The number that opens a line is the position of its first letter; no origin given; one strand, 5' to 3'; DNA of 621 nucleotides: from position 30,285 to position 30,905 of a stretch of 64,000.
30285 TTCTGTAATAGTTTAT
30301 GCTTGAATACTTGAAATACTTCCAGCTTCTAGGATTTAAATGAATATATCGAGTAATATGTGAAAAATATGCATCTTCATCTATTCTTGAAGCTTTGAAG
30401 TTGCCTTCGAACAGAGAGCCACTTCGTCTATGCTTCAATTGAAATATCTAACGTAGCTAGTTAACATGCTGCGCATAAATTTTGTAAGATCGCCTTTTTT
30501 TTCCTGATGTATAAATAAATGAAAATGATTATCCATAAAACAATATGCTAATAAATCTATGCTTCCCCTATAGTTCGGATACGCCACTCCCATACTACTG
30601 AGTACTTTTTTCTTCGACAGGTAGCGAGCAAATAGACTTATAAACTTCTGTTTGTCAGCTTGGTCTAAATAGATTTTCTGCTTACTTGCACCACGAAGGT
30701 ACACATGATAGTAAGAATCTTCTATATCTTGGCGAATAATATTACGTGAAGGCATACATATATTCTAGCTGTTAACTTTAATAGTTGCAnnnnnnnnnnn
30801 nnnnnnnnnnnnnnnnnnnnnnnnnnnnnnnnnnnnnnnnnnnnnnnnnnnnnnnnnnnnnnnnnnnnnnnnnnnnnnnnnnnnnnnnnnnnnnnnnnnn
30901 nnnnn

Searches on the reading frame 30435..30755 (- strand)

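Call 30: search_protein_families(library=pfam, proteins=[window:30435-30755:-], max_evalue=0.001)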
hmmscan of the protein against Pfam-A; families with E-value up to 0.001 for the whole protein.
window:30435-30755:- (106 aa): 1 family
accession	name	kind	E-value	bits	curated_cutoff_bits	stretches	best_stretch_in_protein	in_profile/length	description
PF01797.21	Y1_Tnp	-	1.1e-06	29.2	23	1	65-106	40-81/121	Transposase IS200 like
